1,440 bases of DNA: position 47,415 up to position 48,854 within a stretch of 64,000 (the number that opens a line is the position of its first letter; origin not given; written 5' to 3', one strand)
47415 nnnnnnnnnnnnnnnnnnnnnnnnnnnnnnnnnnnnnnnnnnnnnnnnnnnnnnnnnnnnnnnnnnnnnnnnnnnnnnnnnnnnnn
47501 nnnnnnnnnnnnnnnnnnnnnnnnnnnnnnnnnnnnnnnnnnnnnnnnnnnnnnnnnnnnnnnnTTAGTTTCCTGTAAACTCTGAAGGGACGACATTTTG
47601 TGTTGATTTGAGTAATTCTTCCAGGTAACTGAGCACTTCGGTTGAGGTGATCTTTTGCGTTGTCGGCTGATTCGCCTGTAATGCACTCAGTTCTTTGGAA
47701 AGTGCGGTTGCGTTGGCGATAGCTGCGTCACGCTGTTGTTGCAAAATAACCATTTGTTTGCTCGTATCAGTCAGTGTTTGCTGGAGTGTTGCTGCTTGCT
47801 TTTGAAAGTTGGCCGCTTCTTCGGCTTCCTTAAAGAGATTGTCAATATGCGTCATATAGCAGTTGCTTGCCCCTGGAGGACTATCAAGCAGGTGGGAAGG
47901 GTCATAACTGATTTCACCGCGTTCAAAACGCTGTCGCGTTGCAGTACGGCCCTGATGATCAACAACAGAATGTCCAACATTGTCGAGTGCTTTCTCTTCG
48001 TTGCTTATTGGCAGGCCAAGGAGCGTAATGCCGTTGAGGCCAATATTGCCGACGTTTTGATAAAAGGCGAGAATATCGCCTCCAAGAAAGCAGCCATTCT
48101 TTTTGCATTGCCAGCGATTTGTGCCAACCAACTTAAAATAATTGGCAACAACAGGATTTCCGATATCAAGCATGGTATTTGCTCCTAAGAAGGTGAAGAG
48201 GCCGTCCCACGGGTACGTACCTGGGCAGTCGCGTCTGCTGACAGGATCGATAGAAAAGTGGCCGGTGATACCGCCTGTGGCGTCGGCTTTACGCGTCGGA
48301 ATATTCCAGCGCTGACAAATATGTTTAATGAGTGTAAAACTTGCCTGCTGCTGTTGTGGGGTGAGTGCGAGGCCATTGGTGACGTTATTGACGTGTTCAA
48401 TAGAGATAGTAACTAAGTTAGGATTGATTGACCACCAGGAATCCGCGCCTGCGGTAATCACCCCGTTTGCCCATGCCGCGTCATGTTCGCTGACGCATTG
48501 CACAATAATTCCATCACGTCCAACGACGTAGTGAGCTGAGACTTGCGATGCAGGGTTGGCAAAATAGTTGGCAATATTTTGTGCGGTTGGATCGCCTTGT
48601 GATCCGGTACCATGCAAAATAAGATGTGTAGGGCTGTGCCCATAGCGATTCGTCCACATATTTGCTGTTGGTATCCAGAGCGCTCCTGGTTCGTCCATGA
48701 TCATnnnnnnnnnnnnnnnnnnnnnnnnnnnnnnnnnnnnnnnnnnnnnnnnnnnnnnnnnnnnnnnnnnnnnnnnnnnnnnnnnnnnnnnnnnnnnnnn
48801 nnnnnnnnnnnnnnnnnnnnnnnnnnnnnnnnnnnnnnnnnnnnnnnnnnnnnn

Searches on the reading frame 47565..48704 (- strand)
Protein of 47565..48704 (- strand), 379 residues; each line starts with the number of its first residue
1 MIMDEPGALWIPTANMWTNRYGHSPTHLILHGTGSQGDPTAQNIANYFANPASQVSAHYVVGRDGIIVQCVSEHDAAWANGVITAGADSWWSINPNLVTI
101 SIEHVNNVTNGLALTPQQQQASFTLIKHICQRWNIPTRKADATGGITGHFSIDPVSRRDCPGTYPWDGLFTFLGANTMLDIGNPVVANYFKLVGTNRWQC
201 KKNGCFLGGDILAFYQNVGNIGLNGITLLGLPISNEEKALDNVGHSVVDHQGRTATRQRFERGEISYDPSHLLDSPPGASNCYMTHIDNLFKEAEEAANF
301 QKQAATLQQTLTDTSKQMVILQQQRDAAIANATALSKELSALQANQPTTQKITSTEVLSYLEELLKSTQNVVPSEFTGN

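Call 9: search_protein_families(library=phrogs, proteins=[window:47565-48704:-], max_evalue=0.001)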
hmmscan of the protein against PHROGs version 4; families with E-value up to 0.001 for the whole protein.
window:47565-48704:- (379 aa): 12 families
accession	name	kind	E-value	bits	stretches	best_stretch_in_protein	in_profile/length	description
phrog_19265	-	unknown function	7.2e-21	76.1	1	8-166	7-146/293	-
phrog_1794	-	lysis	1.6e-16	61.7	1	19-168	50-186/336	amidase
phrog_833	-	lysis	2.1e-16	61.5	1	19-144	24-138/294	endolysin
phrog_670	-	lysis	2.8e-12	47.3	1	20-164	107-236/596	endolysin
phrog_7698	-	lysis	8.4e-12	46.5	1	18-166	17-143/316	endolysin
phrog_1493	-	lysis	2.3e-11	44.5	1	21-162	30-152/394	endolysin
phrog_2338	-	lysis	4.4e-11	43.7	1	18-150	20-137/346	endolysin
phrog_14048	-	lysis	1.5e-10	42.2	1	14-110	16-102/305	endolysin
phrog_2998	-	lysis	1.2e-08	35.9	1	21-146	141-261/485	endolysin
phrog_3088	-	lysis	3.5e-08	34.5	1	21-139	20-127/248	amidase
phrog_16428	-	lysis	3e-06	27.2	1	5-80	243-316/520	endolysin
phrog_12609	-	lysis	3.1e-05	24.6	1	22-171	20-177/264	endolysin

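Call 40: search_protein_families(library=pfam, proteins=[window:47565-48704:-], max_evalue=0.01)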
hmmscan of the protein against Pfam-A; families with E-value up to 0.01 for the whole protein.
window:47565-48704:- (379 aa): 1 family
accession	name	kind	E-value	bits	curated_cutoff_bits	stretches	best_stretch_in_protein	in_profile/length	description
PF01510.30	Amidase_2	-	4.8e-25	88.8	26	1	23-162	3-130/131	N-acetylmuramoyl-L-alanine amidase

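Call 78: find_homologous_proteins(query=window:47565-48701:-, max_evalue=0.00001)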
Query window:47565-48701:- (378 aa): 202 proteins with E <= 0.00001 among 4459 candidates; the best 120 are listed.
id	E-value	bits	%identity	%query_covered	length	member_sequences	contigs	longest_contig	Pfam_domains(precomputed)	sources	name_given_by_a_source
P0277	2.5e-236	802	100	93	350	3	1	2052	PF01510.31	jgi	-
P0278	3.2e-209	713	81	100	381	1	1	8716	PF01510.31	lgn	-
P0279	1.4e-193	661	74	100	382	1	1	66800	PF01510.31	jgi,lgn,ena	-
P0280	1.3e-107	379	47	97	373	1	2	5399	PF01510.31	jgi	jgi:N-acetyl-anhydromuramyl-L-alanine amidase AmpD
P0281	4.8e-107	377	50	90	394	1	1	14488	PF01510.31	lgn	-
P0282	5.3e-103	363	50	89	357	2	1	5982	PF01510.31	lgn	-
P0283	2.4e-102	361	52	85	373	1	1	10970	PF01510.31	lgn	-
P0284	7.1e-99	350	45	99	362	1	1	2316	PF01510.31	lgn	-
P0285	8.4e-98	346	48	89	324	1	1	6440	PF01510.31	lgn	-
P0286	5.3e-94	334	45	96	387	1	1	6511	PF01510.31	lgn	-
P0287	9.9e-93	330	53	81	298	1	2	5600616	PF01510.31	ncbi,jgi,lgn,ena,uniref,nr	ncbi:N-acetyl-anhydromuramyl-L-alanine amidase AmpD [Thermosporothrix hazakensis]|jgi:N-acetyl-anhyd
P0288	1.3e-88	316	46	93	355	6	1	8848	PF01510.31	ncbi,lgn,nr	ncbi:MAG: N-acetylmuramoyl-L-alanine amidase [Chloroflexota bacterium]|nr:N-acetylmuramoyl-L-alanine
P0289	3.8e-86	308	50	80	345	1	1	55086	PF01510.31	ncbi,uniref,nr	ncbi:peptidoglycan recognition protein family protein [Dictyobacter arantiisoli]|uniref:N-acetylmura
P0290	4.5e-85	304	53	75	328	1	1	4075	PF01510.31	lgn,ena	-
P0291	8.5e-82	294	47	91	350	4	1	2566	PF01510.31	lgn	-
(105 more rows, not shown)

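Call 79: find_encoding_contigs(protein=P0279, flank=10000, max_places=3)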
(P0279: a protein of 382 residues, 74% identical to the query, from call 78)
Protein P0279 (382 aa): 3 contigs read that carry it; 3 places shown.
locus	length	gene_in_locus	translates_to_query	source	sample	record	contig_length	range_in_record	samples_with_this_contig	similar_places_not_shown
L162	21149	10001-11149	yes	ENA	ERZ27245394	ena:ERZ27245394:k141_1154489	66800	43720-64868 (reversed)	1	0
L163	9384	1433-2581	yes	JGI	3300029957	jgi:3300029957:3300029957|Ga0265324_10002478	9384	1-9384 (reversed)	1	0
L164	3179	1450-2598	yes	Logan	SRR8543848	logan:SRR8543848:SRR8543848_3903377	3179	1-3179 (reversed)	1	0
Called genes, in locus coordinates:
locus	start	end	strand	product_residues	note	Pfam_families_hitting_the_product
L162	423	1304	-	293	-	PF02371:Transposase_20 (faint)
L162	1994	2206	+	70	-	-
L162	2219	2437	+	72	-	-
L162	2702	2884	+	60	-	-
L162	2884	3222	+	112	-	-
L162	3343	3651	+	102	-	-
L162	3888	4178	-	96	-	-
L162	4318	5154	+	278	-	-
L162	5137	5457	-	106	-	PF03819:MazG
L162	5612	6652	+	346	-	-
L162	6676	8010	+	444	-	-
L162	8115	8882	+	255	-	-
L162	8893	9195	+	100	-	-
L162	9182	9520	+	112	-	-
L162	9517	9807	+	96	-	-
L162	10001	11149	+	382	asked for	PF01510:Amidase_2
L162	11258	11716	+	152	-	-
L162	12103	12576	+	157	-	-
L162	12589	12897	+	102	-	-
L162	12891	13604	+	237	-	PF10127:RlaP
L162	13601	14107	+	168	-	-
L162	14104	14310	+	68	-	-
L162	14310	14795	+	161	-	-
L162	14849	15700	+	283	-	-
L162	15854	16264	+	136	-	-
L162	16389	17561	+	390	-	-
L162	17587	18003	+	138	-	-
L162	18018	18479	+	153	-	-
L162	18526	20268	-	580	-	-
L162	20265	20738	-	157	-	-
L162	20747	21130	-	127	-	-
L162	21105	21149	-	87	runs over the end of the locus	-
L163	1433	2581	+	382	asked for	PF01510:Amidase_2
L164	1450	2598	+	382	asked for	PF01510:Amidase_2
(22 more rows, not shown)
